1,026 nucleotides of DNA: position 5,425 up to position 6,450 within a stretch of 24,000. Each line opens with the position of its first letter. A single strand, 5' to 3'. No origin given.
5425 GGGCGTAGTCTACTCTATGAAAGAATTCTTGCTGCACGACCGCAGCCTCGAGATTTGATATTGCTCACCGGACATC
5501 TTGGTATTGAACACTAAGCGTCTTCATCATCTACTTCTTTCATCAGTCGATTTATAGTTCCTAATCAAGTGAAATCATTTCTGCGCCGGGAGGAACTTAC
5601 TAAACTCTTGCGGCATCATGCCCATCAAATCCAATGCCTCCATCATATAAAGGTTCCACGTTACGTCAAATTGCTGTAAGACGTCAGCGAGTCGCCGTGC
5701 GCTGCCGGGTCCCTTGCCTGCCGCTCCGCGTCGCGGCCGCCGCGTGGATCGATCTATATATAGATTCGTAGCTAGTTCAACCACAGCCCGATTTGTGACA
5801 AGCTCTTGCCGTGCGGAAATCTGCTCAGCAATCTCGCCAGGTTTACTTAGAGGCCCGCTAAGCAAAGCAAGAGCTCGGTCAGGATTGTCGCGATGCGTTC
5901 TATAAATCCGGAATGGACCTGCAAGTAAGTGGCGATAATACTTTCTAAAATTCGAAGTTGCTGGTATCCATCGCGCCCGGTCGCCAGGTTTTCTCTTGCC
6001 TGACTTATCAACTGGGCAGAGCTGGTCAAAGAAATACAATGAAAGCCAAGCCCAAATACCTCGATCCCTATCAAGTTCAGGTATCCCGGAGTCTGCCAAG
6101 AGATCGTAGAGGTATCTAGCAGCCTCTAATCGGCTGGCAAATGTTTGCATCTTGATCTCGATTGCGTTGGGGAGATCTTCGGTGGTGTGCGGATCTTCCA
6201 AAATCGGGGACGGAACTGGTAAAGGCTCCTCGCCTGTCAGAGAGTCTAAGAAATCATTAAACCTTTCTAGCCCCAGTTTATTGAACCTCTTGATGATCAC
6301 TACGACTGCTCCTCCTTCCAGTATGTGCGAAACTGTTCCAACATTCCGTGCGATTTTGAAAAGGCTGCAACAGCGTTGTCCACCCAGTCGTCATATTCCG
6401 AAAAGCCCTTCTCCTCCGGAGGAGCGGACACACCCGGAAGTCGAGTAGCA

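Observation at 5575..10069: Five-gene operon built around a GHKL ATPase next to an R-M/Vsr module: candidate undescribed defence system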

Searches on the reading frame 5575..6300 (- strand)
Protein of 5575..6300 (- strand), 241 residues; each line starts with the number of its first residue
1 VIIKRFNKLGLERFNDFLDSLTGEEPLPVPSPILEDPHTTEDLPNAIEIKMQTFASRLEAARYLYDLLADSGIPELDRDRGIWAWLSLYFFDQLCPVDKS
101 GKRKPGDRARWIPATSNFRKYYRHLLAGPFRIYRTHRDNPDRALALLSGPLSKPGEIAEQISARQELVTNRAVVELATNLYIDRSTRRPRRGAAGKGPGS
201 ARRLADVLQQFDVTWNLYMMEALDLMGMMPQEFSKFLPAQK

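Call 3: search_protein_families(library=pfam, proteins=[window:5575-6300:-], max_evalue=0.1)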
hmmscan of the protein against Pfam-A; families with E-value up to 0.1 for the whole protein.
window:5575-6300:- (241 aa): 0 families

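Call 4: search_protein_families(library=padloc, proteins=[window:5575-6300:-], max_evalue=0.1)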
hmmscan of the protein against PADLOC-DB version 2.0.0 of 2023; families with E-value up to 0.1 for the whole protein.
window:5575-6300:- (241 aa): 0 families

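Call 6: search_protein_families(library=ncbifam, proteins=[window:5575-6300:-], max_evalue=0.1)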
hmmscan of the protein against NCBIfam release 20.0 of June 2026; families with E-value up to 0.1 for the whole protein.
window:5575-6300:- (241 aa): 0 families

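Call 23: find_homologous_proteins(query=window:5575-6300:-)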
Query window:5575-6300:- (241 aa): 859 proteins with E <= 0.001 among 4386 candidates; the best 120 are listed.
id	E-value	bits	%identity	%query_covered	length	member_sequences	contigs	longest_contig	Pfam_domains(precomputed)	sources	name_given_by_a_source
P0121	1.8e-159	547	100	100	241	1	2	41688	-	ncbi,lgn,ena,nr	ncbi:MAG TPA: hypothetical protein DC047_03505 [Blastocatellia bacterium]|nr:hypothetical protein [B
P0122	7.1e-135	466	86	100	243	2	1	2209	-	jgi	jgi:hypothetical protein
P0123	5.1e-134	463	85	100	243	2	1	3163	-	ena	-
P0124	7.1e-134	463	85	100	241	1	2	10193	-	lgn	-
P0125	2.1e-128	445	82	100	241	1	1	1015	-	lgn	-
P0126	2.1e-122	425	78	98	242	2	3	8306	-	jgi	jgi:hypothetical protein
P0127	5.7e-120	417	79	98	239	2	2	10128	-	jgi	jgi:hypothetical protein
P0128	1.1e-117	410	75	98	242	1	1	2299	-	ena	-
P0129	8.3e-115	400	72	99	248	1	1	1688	-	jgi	jgi:hypothetical protein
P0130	1.1e-114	400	72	100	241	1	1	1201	-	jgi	jgi:hypothetical protein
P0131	3.3e-101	356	62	100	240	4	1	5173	-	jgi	jgi:hypothetical protein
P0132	1.6e-97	344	61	99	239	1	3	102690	-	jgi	-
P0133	1.8e-97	344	60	98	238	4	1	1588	-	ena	-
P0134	2.8e-96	340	61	98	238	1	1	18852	-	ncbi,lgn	-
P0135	3.2e-94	333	61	98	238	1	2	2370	-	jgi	jgi:hypothetical protein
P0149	8.3e-90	319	55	99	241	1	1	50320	PF19866.5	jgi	-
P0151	1.5e-89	318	58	97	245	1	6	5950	PF19866.5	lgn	-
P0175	4.6e-87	310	58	98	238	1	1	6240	PF19866.5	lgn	-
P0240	2.1e-82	294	56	99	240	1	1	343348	PF19866.5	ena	-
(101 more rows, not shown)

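Call 24: search_protein_families(library=pfam, proteins=[P0149, P0151, P0175, P0240, window:5575-6300:-], max_evalue=10)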
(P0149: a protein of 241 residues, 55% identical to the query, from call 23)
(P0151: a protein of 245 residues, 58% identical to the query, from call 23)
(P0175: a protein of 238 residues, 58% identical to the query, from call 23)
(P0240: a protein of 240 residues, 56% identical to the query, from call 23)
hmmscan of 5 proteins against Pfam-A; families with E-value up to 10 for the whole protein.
P0149 (241 aa): 0 families

P0151 (245 aa): 2 families
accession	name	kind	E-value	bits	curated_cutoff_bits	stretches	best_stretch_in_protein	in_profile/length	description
PF03705.20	CheR_N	-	0.07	13.3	27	1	5-25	32-52/53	CheR methyltransferase, all-alpha domain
PF10798.13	YmgB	-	0.3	11.4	22.3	1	156-175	7-26/59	Biofilm development protein YmgB/AriR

P0175 (238 aa): 0 families

P0240 (240 aa): 0 families

window:5575-6300:- (241 aa): 0 families

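Call 26: find_encoding_contigs(protein=P0149, flank=10000, max_places=1)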
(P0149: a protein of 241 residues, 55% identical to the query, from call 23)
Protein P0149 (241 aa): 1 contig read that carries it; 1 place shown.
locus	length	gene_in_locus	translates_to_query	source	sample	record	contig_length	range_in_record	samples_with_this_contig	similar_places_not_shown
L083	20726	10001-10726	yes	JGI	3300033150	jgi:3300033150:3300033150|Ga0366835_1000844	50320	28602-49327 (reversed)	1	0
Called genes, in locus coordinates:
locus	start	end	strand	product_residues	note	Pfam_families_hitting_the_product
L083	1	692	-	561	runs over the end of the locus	?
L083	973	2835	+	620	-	PF00350:Dynamin_N, PF01926:MMR_HSR1 (faint), PF00009:GTP_EFTU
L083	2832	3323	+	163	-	-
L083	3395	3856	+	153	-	-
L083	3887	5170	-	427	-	-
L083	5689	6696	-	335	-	-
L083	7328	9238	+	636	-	-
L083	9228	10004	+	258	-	-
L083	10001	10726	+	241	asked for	PF19866:DUF6339 (weak)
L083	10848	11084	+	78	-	-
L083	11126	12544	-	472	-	PF00145:DNA_methylase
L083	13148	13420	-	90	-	-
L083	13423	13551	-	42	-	-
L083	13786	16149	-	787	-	PF00535:Glycos_transf_2, PF13641:Glyco_tranf_2_3 (faint), PF04765:TOD1_MUCI70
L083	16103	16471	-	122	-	-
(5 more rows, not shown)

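Call 27: find_encoding_contigs(protein=P0240, flank=10000, max_places=1)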
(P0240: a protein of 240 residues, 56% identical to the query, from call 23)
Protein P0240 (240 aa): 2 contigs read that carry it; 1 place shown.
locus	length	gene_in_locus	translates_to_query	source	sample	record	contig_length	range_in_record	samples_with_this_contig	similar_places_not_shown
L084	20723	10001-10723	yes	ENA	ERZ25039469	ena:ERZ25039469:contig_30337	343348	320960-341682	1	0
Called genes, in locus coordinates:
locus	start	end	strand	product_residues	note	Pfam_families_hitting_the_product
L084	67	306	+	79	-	PF04255:DUF433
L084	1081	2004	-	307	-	PF13391:HNH_2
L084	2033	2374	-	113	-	-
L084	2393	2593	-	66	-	-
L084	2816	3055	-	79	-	PF01402:RHH_1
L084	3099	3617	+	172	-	PF01061:ABC2_membrane (faint), PF12698:ABC2_membrane_3 (faint)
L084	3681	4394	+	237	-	PF00106:adh_short, PF08659:KR (weak), PF13561:adh_short_C2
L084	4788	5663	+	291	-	PF00574:CLP_protease (faint), PF01972:SDH_protease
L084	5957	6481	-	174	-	PF05065:Phage_capsid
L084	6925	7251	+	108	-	-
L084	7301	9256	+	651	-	-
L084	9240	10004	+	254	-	-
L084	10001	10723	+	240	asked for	PF19866:DUF6339 (faint)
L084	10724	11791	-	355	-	PF00145:DNA_methylase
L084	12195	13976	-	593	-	-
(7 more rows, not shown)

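Call 66: search_solved_structures(query=A4, max_evalue=10, show_alignments=2)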
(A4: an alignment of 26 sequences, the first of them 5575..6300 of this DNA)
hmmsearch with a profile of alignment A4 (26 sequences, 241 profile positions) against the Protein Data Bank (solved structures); distinct sequences matched with E-value up to 10: 3.
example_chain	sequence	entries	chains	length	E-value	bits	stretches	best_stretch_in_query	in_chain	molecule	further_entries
2pc6_A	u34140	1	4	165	0.00022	24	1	152-223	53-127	Probable acetolactate synthase isozyme III (Small subunit)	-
3hp0_A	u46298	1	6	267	0.054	16.2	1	2-46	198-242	Putative polyketide biosynthesis enoyl-CoA hydratase homolog pksH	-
8c26_A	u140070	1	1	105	0.47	13.1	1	118-157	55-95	Toxin ParE2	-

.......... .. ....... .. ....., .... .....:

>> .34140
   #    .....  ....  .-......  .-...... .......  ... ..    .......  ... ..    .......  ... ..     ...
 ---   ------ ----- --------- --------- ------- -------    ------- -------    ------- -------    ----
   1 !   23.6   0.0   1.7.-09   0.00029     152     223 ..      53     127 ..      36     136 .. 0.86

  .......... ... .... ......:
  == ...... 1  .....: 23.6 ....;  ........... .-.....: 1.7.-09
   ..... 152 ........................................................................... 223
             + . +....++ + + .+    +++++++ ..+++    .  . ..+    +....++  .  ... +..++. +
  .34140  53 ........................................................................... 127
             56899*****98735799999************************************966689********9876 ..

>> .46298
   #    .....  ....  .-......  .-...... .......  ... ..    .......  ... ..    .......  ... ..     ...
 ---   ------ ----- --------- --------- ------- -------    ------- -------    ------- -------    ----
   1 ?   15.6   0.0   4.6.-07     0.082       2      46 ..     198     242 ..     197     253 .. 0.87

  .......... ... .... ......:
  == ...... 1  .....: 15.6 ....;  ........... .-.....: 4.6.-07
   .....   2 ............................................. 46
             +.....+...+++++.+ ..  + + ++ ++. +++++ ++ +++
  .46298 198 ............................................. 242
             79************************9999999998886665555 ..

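Call 77: search_protein_families(library=phrogs, proteins=[window:5575-6300:-], max_evalue=0.1)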
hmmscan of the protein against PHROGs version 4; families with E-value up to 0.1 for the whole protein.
window:5575-6300:- (241 aa): 0 families

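Call 81: predict_structure(alignment_id=A7)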
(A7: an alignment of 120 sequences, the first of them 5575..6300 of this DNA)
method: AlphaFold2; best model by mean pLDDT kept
length: 241 residues; sequences in the alignment: 120
mean_pLDDT: 93.7   pTM: 0.90
mean pLDDT of the five models: 93.7, 93.3, 92.4, 91.8, 91.7
residues with pLDDT >= 90: 199; 70-90: 39; 50-70: 2; < 50: 1
segments of 3 or more residues with pLDDT < 50: none
pLDDT, mean of each block of 10 residues (from residue 1): 98 98 92 98 96 97 96 93 99 95 93 92 97 97 96 92 91 97 92 88 92 87 94 83 35
secondary structure, 60 per line:
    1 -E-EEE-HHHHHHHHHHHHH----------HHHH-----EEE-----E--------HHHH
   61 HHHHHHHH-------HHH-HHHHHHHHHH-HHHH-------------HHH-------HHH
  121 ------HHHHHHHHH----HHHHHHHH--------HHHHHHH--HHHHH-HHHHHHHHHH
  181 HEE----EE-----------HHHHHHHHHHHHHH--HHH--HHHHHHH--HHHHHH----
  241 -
elements in order: E4-6 H8-20 H31-34 E40-42 H57-68 H80-89 H91-94 H127-135 H140-147 H156-162 H165-169 H171-181 H201-214 H222-228 H231-236

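Call 83: fold_search(model_id=the predicted structure, library=pdb)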
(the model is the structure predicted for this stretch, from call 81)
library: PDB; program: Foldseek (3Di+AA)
matches with E <= 10: 4; with E <= 0.001: 0
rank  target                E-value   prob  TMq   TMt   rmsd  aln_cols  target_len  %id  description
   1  7pub_DA               3.0e+00  0.01  0.13  0.04  14.8       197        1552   15  Late assembly intermediate of the Trypanosoma brucei mitoribosomal small subunit (released 2022-05-04)
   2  3l6a                  4.3e+00  0.03  0.15  0.11  15.9       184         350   13  Crystal structure of the C-terminal region of Human p97 (released 2010-04-28)
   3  1osv_A                7.9e+00  0.01  0.12  0.12  18.4       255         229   13  STRUCTURAL BASIS FOR BILE ACID BINDING AND ACTIVATION OF THE NUCLEAR RECEPTOR FXR (released 2004-03-23)
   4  6okd_A                9.8e+00  0.01  0.12  0.06  18.6       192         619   14  Crystal Structure of human transferrin receptor in complex with a cystine-dense peptide (released 2020-04-15)

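Call 97: fold_search(model_id=the predicted structure, library=viral)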
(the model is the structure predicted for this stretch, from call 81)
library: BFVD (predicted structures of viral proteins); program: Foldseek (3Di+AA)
matches with E <= 10: 11; with E <= 0.001: 0
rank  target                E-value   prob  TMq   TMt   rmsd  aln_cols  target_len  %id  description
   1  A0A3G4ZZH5            2.6e+00  0.01  0.11  0.07  23.4       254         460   12  Uncharacterized protein (Fragment) [Gaeavirus sp.]
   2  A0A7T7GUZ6            5.6e+00  0.01  0.13  0.07  19.8       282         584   17  RNA-directed RNA polymerase [Vansystermes virus]
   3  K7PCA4                6.9e+00  0.01  0.15  0.15  13.4       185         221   13  Protein ORF151 [Cyprinid herpesvirus 1]
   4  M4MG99                7.7e+00  0.01  0.18  0.04  14.1       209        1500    9  RNA-directed RNA polymerase [Scheffersomyces segobiensis virus L]
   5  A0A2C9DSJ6            8.2e+00  0.01  0.16  0.09  15.5       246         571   14  Protein E6 homolog [Western grey kangaroopox virus]
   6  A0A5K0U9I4            8.2e+00  0.01  0.11  0.08  20.5       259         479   16  Uncharacterized protein [Yasminevirus sp. GU-2018]
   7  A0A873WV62            8.6e+00  0.01  0.15  0.17  17.2       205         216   14  Uncharacterized protein [Klebsiella phage Miami]
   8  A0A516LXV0            9.1e+00  0.00  0.11  0.08  21.9       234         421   13  (no name in the UniProt tables at hand)
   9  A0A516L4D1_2          9.6e+00  0.01  0.14  0.06  18.9       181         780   16  (no name in the UniProt tables at hand)
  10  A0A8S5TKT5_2          9.6e+00  0.01  0.12  0.04  19.0       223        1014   11  Helicase [Podoviridae sp. ctz6O13]
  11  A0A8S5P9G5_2          9.6e+00  0.01  0.10  0.03  18.1       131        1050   20  Minor tail protein (Fragment) [Myoviridae sp. ctTYJ16]
